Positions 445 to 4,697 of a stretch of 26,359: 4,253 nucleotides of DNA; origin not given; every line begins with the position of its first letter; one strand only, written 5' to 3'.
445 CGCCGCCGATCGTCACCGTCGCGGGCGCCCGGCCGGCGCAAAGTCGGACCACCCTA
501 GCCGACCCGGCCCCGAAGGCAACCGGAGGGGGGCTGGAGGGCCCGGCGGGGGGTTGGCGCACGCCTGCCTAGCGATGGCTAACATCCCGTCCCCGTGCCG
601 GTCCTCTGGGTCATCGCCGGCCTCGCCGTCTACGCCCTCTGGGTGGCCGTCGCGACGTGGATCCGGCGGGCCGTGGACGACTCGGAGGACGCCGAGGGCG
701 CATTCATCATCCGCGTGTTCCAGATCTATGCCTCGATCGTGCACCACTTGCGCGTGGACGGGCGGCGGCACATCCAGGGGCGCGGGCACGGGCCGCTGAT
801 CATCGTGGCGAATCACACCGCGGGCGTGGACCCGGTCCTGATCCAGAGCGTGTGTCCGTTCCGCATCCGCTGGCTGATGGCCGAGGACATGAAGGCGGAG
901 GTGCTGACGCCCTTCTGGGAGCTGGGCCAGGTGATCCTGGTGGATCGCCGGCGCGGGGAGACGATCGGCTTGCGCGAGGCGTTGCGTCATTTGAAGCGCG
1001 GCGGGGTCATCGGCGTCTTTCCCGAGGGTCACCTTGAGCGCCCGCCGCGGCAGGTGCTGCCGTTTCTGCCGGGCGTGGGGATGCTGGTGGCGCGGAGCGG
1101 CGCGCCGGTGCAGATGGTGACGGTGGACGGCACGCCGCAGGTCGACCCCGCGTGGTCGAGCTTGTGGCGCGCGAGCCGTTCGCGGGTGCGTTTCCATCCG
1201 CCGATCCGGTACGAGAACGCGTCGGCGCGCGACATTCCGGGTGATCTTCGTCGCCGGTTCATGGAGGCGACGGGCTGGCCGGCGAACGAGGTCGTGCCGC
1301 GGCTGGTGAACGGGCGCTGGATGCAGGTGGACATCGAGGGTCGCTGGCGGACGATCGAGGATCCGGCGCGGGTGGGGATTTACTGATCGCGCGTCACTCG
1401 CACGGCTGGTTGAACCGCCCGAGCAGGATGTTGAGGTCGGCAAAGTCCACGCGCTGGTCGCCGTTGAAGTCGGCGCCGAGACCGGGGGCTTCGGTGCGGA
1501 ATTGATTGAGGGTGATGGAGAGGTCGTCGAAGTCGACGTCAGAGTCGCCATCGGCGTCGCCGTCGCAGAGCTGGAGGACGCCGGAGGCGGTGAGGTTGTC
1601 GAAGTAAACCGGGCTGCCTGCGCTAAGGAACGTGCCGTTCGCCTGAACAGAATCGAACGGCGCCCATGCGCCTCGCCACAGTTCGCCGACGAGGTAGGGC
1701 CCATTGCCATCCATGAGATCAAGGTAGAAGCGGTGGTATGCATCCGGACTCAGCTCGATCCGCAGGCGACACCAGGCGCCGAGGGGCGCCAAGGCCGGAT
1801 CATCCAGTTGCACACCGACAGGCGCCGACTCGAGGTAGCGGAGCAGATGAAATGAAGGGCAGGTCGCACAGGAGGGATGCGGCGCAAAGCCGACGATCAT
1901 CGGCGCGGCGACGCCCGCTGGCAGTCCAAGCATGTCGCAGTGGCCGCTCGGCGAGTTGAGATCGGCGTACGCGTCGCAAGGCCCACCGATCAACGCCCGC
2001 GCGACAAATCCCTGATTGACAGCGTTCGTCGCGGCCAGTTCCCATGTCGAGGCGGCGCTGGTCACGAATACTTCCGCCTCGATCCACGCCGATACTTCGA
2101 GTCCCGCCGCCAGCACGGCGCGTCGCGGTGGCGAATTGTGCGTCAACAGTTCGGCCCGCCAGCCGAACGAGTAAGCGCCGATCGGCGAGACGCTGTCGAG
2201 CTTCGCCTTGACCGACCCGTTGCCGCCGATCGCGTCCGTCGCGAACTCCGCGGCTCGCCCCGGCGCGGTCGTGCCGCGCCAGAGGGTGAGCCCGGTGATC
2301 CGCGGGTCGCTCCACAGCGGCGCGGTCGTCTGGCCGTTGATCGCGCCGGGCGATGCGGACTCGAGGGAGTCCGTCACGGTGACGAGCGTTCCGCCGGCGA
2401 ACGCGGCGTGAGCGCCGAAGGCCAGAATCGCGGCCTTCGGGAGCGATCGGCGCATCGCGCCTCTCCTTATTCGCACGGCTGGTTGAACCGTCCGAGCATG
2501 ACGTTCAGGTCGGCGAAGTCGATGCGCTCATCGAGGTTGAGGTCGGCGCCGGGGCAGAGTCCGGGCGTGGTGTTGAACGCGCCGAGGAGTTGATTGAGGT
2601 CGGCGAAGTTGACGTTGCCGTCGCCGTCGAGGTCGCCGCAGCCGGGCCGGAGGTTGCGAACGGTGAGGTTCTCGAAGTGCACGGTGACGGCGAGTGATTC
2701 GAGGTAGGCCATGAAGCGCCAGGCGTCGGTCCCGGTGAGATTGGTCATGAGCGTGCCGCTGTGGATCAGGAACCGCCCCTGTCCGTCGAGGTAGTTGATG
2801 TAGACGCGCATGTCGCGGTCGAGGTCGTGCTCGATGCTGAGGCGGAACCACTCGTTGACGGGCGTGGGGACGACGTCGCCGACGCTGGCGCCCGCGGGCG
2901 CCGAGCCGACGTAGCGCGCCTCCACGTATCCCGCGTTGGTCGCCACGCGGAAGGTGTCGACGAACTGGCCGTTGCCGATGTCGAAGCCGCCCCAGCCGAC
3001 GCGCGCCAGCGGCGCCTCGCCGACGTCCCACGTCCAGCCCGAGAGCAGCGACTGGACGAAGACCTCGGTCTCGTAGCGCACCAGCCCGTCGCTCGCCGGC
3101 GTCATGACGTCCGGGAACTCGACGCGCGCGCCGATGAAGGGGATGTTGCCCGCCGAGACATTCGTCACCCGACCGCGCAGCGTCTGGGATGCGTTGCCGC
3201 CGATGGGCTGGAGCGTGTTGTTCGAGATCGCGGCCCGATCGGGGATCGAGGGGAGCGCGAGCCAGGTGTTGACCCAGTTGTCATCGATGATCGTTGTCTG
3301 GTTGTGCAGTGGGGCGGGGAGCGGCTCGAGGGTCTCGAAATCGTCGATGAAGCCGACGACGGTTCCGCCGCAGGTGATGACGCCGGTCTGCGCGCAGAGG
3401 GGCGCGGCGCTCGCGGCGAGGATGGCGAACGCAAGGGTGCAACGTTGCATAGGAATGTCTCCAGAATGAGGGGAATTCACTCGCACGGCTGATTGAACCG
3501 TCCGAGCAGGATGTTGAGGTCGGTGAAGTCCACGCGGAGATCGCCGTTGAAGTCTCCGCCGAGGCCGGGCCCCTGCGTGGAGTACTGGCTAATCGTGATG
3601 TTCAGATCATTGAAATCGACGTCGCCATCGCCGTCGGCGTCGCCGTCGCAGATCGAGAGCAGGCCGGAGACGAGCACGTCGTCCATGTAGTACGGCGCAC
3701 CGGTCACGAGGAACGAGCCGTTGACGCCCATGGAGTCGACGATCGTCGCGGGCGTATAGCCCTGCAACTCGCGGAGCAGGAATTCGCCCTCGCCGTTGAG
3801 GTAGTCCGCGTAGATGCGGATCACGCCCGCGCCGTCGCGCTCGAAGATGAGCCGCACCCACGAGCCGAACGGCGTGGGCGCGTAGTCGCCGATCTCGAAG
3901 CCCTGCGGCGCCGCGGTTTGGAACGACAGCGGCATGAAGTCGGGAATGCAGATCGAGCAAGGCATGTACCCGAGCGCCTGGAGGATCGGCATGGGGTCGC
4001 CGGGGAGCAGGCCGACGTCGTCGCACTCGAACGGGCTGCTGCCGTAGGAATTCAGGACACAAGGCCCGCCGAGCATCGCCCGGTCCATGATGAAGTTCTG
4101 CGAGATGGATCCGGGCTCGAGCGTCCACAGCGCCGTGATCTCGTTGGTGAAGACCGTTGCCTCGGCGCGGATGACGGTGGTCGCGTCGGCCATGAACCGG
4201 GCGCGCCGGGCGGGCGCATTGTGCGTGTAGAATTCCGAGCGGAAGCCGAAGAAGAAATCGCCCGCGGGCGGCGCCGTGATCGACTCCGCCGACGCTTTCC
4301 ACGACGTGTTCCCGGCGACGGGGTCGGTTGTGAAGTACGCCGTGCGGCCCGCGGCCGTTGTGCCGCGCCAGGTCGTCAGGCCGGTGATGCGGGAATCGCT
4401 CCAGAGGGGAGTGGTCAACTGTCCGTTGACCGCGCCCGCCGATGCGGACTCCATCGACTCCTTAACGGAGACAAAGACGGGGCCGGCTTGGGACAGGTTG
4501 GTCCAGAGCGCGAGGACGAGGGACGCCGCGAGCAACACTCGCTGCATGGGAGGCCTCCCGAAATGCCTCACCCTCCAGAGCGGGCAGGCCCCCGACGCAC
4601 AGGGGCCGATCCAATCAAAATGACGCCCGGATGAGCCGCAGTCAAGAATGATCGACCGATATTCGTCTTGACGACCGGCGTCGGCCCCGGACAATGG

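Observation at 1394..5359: Cluster of four secreted proteins sharing a Cys-bracketed dockerin-like module: three tandem paralogs plus a divergent repeat protein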

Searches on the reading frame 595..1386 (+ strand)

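Call 36: search_protein_families(library=pfam, proteins=[window:595-1386:+], max_evalue=0.001)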
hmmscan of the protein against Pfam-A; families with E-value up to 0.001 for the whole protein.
window:595-1386:+ (263 aa): 1 family
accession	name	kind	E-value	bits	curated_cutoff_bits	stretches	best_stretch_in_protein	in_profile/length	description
PF01553.26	Acyltransferase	-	9.7e-16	58.2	23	1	53-175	3-129/132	Acyltransferase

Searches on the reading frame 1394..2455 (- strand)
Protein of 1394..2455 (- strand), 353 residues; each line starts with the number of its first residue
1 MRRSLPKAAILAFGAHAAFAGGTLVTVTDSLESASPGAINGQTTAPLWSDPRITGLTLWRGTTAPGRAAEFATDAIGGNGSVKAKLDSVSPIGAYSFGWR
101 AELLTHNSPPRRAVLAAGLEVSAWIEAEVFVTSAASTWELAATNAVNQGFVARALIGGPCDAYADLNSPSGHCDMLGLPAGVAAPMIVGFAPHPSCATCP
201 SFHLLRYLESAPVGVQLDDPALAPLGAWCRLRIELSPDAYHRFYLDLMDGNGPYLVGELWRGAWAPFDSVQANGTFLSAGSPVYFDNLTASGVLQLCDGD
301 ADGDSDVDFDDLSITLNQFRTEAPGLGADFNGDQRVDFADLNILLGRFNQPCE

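Call 3: search_protein_families(library=pfam, proteins=[window:1394-2455:-], max_evalue=1)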
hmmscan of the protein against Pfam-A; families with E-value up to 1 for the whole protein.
window:1394-2455:- (353 aa): 1 family
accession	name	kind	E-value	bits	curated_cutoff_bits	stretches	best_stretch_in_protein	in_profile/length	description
PF00404.24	Dockerin_1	-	0.044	14.4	22.9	1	299-345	2-53/57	Dockerin type I domain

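Call 4: search_protein_families(library=ncbifam, proteins=[window:1394-2455:-], max_evalue=1)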
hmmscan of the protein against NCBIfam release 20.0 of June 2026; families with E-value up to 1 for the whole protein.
window:1394-2455:- (353 aa): 1 family
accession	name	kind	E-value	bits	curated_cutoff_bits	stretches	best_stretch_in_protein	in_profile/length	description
NF041540.1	dockerin_GC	domain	1.4e-05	25.4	29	1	297-352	1-67/67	GC-type dockerin domain-anchored protein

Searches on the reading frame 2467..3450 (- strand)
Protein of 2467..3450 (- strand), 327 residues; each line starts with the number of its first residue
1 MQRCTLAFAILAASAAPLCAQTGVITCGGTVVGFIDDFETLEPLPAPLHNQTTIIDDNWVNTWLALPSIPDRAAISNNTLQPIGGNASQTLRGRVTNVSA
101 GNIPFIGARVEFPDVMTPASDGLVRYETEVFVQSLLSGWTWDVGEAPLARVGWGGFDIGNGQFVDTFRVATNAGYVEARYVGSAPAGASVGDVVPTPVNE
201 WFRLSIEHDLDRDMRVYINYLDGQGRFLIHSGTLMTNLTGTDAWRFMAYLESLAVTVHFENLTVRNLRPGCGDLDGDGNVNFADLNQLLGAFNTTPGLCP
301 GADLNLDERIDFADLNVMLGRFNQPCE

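Call 3: search_protein_families(library=pfam, proteins=[window:2467-3450:-], max_evalue=1)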
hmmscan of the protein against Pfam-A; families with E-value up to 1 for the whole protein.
window:2467-3450:- (327 aa): 2 families
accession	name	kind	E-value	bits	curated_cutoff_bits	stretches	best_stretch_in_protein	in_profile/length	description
PF00404.24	Dockerin_1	-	0.037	14.7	22.9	1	272-318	2-52/57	Dockerin type I domain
PF00036.39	EF-hand_1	-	0.045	13.8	25.4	1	273-289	10-26/29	EF hand domain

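Call 4: search_protein_families(library=ncbifam, proteins=[window:2467-3450:-], max_evalue=1)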
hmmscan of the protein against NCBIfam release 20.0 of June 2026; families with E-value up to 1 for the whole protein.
window:2467-3450:- (327 aa): 1 family
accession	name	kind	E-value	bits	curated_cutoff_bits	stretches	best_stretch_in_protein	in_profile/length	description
NF041540.1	dockerin_GC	domain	5.5e-05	23.5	29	1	273-326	4-67/67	GC-type dockerin domain-anchored protein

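Call 93: list_cluster_members(proteins=[P0003, P0001, P0013, window:2467-3450:-])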
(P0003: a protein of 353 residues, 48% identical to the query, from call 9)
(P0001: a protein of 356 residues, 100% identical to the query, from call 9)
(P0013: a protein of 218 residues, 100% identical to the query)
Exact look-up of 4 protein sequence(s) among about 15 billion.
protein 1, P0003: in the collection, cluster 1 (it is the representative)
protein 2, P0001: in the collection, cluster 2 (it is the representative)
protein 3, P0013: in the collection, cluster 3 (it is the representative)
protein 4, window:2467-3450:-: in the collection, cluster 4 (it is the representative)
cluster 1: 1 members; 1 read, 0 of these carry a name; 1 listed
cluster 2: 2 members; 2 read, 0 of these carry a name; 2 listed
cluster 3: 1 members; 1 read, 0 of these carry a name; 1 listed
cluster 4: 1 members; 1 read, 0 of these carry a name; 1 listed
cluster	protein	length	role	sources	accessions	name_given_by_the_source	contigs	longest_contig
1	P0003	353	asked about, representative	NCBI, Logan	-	-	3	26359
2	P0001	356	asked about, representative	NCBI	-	-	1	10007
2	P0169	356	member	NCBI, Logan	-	-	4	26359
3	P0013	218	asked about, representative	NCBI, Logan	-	-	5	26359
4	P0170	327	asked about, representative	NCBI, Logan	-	-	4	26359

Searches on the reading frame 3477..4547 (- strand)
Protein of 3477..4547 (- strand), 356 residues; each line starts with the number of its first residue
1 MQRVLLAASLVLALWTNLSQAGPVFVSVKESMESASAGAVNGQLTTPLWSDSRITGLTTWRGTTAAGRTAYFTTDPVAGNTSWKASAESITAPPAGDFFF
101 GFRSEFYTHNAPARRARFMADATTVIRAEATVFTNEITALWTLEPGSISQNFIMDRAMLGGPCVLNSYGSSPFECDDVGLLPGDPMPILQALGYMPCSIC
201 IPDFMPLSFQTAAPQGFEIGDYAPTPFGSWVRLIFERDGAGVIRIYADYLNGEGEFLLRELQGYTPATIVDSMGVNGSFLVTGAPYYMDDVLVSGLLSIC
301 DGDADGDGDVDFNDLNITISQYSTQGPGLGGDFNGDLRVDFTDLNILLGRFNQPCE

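Call 3: search_protein_families(library=pfam, proteins=[window:3477-4547:-], max_evalue=1)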
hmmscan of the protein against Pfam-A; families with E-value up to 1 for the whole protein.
window:3477-4547:- (356 aa): 1 family
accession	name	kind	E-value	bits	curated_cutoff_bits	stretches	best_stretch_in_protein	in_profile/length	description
PF00404.24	Dockerin_1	-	0.061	14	22.9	1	302-348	2-53/57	Dockerin type I domain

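Call 4: search_protein_families(library=ncbifam, proteins=[window:3477-4547:-], max_evalue=1)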
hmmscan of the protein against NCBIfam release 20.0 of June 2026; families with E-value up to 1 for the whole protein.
window:3477-4547:- (356 aa): 1 family
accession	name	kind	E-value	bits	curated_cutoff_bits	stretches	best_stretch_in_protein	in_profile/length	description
NF041540.1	dockerin_GC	domain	0.00043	20.6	29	1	300-355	1-67/67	GC-type dockerin domain-anchored protein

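Call 9: find_homologous_proteins(query=window:3477-4547:-)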
Query window:3477-4547:- (356 aa): 12 proteins with E <= 0.001 among 8000 candidates.
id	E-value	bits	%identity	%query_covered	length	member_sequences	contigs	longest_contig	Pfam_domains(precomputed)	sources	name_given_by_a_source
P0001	1.1e-239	813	100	100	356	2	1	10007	-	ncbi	-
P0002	9.1e-109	382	51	94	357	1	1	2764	-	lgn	-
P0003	2.2e-90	321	48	93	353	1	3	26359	-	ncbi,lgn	-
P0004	1.3e-80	289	44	99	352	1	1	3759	-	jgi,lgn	-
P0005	2.6e-69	252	66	47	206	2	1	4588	-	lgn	-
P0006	1.4e-11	62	61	17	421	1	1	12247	-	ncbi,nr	ncbi:MAG: hypothetical protein IBJ10_06130 [Phycisphaerales bacterium]|nr:hypothetical protein [Phyc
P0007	1.0e-8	53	29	51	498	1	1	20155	PF04151.22,PF00404.25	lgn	-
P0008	2.5e-8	51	57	16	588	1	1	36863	PF03150.20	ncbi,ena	-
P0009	4.0e-8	51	35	13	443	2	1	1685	-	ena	-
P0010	1.8e-7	49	38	38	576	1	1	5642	PF01839.30,PF13517.13,PF07593.19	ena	-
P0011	2.2e-4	38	50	15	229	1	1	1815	PF00404.25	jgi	-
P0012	2.8e-4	38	52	17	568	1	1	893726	PF01839.30,PF13517.13,PF07593.19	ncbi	ncbi:MAG: FG-GAP-like repeat-containing protein [Phycisphaerales bacterium]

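Call 18: predict_structure(alignment_id=A2)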
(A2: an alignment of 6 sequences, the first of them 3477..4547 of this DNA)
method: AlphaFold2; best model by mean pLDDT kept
length: 356 residues; sequences in the alignment: 6
mean_pLDDT: 63.7   pTM: 0.67
mean pLDDT of the five models: 63.7, 62.8, 61.1, 54.4, 52.5
residues with pLDDT >= 90: 23; 70-90: 118; 50-70: 133; < 50: 82
segments of 3 or more residues with pLDDT < 50: 1-48, 58-67, 95-99, 167-171, 195-201
pLDDT, mean of each block of 10 residues (from residue 1): 35 32 28 30 39 52 46 72 65 50 60 67 84 76 70 67 54 68 78 49 73 92 85 87 89 91 67 61 67 75 62 71 53 66 70 60
secondary structure, 60 per line:
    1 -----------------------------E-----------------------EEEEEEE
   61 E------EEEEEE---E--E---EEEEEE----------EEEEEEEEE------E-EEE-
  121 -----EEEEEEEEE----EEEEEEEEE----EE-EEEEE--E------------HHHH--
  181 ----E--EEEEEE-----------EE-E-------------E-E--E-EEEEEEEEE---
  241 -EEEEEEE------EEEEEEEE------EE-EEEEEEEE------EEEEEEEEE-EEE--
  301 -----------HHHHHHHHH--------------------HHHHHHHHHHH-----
elements in order: E54-61 E68-73 E84-89 E100-108 E117-119 E126-134 E139-147 E155-159 H175-178 E188-193 E229-237 E242-248 E255-262 E272-279 E286-294 E296-298 H312-320 H341-351

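Call 30: search_solved_structures(query=A2, max_evalue=10)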
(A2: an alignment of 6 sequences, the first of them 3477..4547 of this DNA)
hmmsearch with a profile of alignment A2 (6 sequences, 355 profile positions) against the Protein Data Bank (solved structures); distinct sequences matched with E-value up to 10: 26.
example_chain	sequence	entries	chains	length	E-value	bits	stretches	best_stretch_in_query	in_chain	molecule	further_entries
2y3n_B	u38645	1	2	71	0.00079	22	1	300-351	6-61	CELLULOSOMAL FAMILY-48 PROCESSIVE GLYCOSIDE HYDROLASE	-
3ll8_B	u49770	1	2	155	0.05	16.1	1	293-325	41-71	Calcineurin subunit B type 1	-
2p6b_B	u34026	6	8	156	0.051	16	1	293-325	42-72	Calcineurin subunit B isoform 1 | Calcineurin subunit B type 1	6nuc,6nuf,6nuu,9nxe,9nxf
1aui_B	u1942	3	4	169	0.07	15.6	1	293-325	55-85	SERINE/THREONINE PHOSPHATASE 2B | CALCINEURIN B SUBUNIT ISOFORM 1 | SERINE/THREONINE PHOSPHATASE B2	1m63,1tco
1mf8_B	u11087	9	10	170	0.072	15.5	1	293-325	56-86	CALCINEURIN B SUBUNIT ISOFORM 1 | Calcineurin subunit B type 1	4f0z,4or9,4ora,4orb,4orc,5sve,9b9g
7u0t_A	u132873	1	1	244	0.17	14.3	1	294-325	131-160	Serine/threonine-protein phosphatase 2B catalytic subunit gamma isoform,Calcineurin subuni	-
1daq_A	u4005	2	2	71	0.19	14.2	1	301-346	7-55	ENDOGLUCANASE SS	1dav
2mte_A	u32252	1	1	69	0.19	14.2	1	301-346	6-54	Cellulose 1,4-beta-cellobiosidase (reducing end) CelS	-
6tz6_B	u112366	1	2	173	0.37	13.2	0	302-324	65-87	Calcineurin subunit B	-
5nrk_B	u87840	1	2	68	0.56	12.6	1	301-346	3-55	DocCel5: Type I dockerin repeat domain from A. cellulolyticus family 5 endoglucanase WP_01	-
9chu_A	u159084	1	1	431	0.58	12.6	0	294-325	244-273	Beta-2 adrenergic receptor,Calcineurin subunit B type 1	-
5b8i_B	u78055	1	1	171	0.58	12.6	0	302-325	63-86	Calcineurin subunit B, variant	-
9chv_A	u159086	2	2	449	0.64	12.4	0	294-325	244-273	Beta-2 adrenergic receptor,Calcineurin subunit B type 1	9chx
4fl4_A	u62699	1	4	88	0.87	12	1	301-349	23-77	Glycoside hydrolase family 9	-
5nrm_B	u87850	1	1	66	0.87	12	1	301-346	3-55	DocCel5: Type I dockerin repeat domain from A. cellulolyticus family 5 endoglucanase WP_01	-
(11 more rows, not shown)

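Call 54: find_encoding_contigs(protein=P0005, flank=5000, max_places=2)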
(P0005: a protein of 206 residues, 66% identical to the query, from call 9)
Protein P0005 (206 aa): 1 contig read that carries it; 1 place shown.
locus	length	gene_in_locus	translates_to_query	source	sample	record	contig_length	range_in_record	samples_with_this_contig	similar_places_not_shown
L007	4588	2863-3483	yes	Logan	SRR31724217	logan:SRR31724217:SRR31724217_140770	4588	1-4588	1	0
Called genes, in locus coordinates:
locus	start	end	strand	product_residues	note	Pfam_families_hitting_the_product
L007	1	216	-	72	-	?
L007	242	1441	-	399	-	PF13229:Beta_helix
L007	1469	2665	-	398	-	PF05048:NosD (faint)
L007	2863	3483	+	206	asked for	-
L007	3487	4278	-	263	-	PF01553:Acyltransferase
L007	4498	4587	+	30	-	?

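Call 55: find_encoding_contigs(protein=P0004, flank=5000, max_places=2)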
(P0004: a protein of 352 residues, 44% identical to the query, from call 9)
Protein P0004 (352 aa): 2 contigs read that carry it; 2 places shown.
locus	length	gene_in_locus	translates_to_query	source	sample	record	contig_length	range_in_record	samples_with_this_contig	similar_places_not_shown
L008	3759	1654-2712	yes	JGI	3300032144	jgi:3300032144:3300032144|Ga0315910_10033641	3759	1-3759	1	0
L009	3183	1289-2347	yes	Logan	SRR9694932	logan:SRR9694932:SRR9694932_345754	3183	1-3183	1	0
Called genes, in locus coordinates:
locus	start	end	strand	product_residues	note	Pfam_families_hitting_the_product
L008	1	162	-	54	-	?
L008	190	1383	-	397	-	PF05048:NosD (faint)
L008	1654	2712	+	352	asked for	-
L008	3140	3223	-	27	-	-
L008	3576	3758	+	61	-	?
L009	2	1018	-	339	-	?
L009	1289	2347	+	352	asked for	-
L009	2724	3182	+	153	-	?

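Call 64: search_protein_families(library=ncbifam, proteins=[P0006, P0010], max_evalue=0.01)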
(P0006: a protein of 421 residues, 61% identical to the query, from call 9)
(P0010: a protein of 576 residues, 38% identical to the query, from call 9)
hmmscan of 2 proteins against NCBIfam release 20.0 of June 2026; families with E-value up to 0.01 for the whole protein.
P0006 (421 aa): 1 family
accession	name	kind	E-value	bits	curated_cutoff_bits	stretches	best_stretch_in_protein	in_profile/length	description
NF041540.1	dockerin_GC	domain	8.1e-05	22.9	29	1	365-420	1-67/67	GC-type dockerin domain-anchored protein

P0010 (576 aa): 0 families

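Call 80: search_protein_families(library=ncbifam, proteins=[L007:1469-2665:-], max_evalue=0.1)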
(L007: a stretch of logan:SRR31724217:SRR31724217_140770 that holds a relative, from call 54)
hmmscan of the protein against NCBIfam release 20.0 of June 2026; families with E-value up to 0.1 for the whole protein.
L007:1469-2665:- (398 aa): 2 families
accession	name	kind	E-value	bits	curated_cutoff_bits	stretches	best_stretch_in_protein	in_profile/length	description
TIGR03804.1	para_beta_helix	repeat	0.0012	18.4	19.45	1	319-353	8-43/44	parallel beta-helix repeat protein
TIGR04247.1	NosD_copper_fam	subfamily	0.014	14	300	1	300-348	64-113/377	nitrous oxide reductase family maturation protein NosD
